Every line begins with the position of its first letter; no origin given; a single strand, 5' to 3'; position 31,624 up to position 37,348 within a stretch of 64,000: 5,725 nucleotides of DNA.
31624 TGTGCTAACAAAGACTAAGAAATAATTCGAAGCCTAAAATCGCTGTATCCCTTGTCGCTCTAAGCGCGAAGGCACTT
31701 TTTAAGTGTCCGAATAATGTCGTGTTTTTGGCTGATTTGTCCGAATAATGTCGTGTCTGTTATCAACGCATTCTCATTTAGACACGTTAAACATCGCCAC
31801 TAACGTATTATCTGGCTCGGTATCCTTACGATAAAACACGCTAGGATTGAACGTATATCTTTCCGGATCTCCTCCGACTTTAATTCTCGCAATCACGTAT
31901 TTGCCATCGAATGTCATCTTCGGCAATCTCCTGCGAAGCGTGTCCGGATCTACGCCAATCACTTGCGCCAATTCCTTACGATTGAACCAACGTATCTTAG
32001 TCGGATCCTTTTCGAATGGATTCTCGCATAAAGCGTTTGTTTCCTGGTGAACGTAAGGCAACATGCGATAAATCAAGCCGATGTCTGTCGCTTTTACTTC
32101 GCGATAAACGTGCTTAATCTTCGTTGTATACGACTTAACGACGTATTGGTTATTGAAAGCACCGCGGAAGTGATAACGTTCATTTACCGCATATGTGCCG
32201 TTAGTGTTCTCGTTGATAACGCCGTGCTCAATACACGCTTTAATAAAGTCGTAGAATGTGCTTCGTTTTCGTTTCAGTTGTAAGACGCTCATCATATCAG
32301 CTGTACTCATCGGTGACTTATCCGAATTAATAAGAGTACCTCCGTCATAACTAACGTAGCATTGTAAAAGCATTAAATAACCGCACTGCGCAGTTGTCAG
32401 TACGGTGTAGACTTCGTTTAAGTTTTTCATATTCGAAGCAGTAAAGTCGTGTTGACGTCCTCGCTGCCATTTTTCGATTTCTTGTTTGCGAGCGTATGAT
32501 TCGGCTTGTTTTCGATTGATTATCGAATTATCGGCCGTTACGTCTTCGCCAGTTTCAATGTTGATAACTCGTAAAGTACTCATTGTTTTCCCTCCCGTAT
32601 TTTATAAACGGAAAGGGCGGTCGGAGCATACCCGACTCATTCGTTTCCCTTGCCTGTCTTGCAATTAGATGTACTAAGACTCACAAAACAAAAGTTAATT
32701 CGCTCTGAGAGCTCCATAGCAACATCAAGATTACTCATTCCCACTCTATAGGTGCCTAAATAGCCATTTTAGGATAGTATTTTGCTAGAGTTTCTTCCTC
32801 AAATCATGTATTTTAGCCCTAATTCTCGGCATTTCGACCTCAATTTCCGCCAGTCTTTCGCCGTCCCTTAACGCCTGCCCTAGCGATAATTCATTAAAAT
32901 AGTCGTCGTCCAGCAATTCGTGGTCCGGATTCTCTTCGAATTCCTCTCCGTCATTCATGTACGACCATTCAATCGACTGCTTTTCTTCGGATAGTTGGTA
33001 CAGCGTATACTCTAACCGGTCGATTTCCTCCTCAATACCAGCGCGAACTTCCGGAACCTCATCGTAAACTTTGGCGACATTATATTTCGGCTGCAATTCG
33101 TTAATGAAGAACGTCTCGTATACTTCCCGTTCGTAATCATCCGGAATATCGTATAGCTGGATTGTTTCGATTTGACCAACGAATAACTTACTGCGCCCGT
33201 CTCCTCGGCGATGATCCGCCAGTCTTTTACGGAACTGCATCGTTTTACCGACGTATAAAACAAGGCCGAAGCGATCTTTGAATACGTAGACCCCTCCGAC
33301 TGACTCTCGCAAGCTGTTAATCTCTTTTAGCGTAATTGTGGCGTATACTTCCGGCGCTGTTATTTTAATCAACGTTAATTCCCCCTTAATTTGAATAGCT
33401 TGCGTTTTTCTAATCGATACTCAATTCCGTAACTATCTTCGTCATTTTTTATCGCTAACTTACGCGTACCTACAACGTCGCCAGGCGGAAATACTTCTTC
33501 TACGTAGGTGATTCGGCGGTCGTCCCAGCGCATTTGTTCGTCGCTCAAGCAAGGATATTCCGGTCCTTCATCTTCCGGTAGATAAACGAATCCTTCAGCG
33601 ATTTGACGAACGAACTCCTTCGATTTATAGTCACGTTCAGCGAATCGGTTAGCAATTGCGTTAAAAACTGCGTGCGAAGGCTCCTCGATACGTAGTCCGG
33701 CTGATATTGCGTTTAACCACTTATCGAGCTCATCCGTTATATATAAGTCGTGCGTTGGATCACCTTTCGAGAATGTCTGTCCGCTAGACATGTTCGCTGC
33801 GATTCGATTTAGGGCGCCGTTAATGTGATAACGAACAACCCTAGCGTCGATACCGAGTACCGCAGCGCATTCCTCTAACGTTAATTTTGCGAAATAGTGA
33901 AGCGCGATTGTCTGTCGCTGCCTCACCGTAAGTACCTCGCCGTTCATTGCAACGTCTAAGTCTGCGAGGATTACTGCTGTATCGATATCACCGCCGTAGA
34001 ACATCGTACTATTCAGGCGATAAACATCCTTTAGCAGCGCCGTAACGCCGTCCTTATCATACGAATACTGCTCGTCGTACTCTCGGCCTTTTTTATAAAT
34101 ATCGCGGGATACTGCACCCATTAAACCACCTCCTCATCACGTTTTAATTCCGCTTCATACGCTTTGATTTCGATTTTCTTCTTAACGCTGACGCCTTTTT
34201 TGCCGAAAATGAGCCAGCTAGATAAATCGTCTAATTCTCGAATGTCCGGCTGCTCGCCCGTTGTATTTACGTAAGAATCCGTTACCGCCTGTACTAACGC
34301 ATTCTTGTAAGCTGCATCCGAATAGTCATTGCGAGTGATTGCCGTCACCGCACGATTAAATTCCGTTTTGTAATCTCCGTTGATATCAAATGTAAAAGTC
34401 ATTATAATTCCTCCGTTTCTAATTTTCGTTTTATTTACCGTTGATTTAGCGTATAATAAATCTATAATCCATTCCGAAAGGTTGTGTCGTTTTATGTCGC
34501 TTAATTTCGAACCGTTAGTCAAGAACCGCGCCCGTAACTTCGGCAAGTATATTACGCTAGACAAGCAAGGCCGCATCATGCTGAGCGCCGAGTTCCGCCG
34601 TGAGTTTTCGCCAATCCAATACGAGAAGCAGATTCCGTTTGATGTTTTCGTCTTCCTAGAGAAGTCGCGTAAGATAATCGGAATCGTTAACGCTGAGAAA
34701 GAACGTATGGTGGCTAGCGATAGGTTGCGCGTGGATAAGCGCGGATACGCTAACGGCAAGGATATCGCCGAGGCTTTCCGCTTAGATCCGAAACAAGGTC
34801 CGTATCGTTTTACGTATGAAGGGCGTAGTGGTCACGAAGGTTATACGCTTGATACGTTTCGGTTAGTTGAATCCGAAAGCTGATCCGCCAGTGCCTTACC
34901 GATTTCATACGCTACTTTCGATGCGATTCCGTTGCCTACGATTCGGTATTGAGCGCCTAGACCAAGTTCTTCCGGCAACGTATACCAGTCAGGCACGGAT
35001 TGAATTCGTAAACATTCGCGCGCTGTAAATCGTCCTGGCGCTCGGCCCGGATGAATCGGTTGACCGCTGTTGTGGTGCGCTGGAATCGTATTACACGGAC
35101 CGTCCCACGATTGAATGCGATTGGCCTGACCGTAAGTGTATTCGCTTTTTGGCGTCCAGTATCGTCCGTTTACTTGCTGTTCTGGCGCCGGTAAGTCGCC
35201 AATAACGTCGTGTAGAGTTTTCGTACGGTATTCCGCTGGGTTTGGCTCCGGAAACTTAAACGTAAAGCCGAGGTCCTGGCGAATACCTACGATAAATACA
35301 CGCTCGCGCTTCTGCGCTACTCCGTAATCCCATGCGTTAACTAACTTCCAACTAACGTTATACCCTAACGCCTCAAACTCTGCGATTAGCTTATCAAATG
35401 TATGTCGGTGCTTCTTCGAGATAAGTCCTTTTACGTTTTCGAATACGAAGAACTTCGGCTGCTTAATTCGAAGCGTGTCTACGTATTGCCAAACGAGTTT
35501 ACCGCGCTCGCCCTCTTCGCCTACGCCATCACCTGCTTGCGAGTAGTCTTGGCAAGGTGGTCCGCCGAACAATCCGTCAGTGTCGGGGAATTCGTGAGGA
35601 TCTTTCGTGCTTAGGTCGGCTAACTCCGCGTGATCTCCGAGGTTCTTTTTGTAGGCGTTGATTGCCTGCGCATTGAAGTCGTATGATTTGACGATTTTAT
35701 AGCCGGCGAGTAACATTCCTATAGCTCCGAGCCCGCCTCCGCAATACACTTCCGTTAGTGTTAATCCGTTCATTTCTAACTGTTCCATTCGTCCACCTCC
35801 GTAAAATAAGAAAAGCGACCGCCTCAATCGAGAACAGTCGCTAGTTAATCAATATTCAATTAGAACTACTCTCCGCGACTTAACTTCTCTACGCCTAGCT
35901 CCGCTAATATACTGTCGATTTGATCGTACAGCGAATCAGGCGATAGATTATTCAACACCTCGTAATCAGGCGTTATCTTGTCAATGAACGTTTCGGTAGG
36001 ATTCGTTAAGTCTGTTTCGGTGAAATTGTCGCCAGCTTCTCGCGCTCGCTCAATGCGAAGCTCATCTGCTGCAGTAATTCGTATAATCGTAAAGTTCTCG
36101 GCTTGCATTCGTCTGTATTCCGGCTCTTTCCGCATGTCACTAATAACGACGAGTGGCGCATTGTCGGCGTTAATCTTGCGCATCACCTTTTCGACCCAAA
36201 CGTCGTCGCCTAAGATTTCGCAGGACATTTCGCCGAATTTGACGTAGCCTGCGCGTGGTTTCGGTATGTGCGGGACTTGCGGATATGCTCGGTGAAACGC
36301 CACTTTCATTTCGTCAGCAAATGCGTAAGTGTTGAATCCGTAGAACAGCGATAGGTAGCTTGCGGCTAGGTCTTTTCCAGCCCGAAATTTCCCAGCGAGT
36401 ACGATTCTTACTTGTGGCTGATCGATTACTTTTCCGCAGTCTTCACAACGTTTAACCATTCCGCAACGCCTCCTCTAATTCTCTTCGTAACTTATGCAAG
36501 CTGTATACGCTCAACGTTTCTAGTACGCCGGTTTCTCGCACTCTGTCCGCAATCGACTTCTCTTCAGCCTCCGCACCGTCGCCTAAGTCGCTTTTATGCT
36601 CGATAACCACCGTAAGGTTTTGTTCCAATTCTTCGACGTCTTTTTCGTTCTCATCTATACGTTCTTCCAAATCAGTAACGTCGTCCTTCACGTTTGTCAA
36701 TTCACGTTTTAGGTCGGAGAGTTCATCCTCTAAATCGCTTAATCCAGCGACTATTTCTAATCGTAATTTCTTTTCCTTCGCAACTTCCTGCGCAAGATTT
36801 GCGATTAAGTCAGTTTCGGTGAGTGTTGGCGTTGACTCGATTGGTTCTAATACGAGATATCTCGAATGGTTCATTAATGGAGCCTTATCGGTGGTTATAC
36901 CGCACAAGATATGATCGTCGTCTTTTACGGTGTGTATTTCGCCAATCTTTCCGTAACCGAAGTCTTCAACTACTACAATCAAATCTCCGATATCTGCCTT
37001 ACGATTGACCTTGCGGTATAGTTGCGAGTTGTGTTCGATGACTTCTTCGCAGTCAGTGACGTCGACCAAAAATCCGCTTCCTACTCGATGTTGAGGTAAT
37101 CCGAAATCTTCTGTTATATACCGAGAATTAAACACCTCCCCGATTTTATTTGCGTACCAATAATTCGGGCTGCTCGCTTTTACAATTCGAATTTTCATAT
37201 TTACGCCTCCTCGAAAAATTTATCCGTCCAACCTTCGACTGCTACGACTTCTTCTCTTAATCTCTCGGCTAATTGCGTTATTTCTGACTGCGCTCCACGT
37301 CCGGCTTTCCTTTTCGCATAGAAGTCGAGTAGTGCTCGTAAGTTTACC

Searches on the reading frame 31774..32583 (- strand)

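Call 70: search_protein_families(library=phrogs, proteins=[window:31774-32583:-], max_evalue=0.00001)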
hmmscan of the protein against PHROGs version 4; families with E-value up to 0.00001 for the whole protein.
window:31774-32583:- (269 aa): 1 family
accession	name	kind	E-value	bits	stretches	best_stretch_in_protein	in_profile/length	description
phrog_9501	-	unknown function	1.6e-113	379.4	1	14-268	13-266/267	-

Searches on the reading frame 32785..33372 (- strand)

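Call 89: search_protein_families(library=pfam, proteins=[window:32785-33372:-], max_evalue=0.001)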
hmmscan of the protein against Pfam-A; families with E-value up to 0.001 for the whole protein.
window:32785-33372:- (195 aa): 1 family
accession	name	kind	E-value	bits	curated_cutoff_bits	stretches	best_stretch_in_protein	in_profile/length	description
PF01541.30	GIY-YIG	-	3.9e-07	30.7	22.6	1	26-98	2-78/78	GIY-YIG catalytic domain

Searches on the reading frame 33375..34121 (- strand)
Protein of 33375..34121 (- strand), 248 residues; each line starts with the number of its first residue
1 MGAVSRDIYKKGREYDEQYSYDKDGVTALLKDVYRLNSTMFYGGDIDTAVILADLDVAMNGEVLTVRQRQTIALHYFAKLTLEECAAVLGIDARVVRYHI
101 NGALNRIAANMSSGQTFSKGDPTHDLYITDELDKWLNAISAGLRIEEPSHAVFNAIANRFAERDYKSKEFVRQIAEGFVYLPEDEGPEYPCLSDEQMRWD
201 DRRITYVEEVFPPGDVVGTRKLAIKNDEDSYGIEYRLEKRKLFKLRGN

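Call 89: search_protein_families(library=pfam, proteins=[window:33375-34121:-], max_evalue=0.001)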
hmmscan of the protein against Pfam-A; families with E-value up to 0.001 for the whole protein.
window:33375-34121:- (248 aa): 2 families
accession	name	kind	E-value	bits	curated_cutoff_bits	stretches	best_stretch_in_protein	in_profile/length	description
PF04545.22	Sigma70_r4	-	3.9e-06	26.7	24.1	1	63-107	4-48/50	Sigma-70, region 4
PF08281.18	Sigma70_r4_2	-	8.7e-06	25.7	25.7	1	64-104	11-51/54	Sigma-70, region 4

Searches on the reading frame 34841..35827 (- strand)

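Call 70: search_protein_families(library=phrogs, proteins=[window:34841-35827:-], max_evalue=0.00001)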
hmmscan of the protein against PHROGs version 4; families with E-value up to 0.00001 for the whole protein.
window:34841-35827:- (328 aa): 6 families
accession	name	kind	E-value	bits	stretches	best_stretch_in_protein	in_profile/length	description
phrog_116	-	other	3.4e-83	281.3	1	14-321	200-497/779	DNA methyltransferase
phrog_363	-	other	2.8e-42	146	1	17-316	49-315/327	DNA methyltransferase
phrog_36001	-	unknown function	2.9e-11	43.3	1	111-194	490-573/715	-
phrog_5999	-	other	1.2e-06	29.5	1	23-114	4-102/109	DNA methyltransferase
phrog_16427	-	other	9e-06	26.5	0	266-320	119-175/235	DNA methyltransferase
phrog_29583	-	other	9.6e-06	25.6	0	83-183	79-190/468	DNA methyltransferase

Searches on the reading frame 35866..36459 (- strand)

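Call 89: search_protein_families(library=pfam, proteins=[window:35866-36459:-], max_evalue=0.001)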
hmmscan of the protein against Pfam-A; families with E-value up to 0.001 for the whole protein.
window:35866-36459:- (197 aa): 3 families
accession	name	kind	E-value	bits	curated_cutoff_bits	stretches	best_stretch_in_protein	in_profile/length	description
PF21448.3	DNMK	-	1.1e-08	35.4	27.1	1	19-61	3-45/232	Deoxynucleotide monophosphate kinase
PF13238.12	AAA_18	-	0.0002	22.3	29.4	1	19-145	1-114/128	AAA domain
PF04275.20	P-mevalo_kinase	-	0.00072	19.9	33.8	0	69-120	60-110/114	Phosphomevalonate kinase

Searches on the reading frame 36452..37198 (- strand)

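Call 89: search_protein_families(library=pfam, proteins=[window:36452-37198:-], max_evalue=0.001)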
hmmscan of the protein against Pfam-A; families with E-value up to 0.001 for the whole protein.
window:36452-37198:- (248 aa): 3 families
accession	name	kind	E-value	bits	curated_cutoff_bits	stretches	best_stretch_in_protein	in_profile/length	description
PF13851.11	GAS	-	0.00046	20.1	32.3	1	127-198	23-94/200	Growth-arrest specific micro-tubule binding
PF25762.1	HAUS1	-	0.00076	19.8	40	0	132-243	109-216/236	HAUS augmin-like complex subunit 1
PF13166.12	AAA_13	-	0.00098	18.4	36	0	126-197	398-469/713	AAA domain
